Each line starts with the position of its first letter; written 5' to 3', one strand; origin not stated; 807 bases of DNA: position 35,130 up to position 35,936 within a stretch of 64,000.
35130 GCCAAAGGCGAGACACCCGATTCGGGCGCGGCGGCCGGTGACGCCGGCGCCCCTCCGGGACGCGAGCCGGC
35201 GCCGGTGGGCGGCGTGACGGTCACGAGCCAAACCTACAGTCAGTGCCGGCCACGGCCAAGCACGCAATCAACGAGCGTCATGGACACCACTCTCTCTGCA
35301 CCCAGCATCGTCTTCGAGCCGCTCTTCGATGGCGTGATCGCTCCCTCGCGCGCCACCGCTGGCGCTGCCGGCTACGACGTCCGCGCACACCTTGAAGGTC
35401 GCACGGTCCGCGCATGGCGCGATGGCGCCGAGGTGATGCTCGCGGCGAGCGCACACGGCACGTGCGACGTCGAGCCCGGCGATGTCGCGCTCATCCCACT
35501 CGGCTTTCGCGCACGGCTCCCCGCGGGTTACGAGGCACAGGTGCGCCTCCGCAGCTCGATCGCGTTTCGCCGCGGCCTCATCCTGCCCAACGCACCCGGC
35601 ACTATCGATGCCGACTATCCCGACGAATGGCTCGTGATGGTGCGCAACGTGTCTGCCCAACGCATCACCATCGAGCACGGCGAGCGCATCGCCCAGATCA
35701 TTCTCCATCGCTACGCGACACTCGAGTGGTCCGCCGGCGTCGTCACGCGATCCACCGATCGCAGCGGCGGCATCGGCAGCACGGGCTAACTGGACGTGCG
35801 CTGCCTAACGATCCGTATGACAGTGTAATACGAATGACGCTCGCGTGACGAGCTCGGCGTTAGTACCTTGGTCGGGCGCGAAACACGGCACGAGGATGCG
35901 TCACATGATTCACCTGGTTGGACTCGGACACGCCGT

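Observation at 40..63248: Dispersed 7-mer GTTAGGC (usually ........) about ten-fold over-represented, about 1 copy per 0.8 kb on both strands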

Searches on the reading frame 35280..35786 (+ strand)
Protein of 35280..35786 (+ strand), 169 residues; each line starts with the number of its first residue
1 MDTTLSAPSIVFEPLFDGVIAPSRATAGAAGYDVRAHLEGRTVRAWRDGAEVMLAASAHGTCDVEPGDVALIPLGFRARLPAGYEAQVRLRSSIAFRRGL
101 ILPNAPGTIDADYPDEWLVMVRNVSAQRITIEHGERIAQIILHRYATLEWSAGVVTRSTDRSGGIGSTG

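Call 15: search_protein_families(library=pfam, proteins=[window:35280-35786:+], max_evalue=0.00001)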
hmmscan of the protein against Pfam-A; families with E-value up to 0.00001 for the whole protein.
window:35280-35786:+ (169 aa): 2 families
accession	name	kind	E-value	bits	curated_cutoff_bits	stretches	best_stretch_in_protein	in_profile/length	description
PF00692.24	dUTPase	-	1.2e-17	64.3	22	1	62-169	24-129/129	dUTPase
PF22769.1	DCD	-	8.7e-13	49.1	27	1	20-144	18-152/153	dCTP deaminase-like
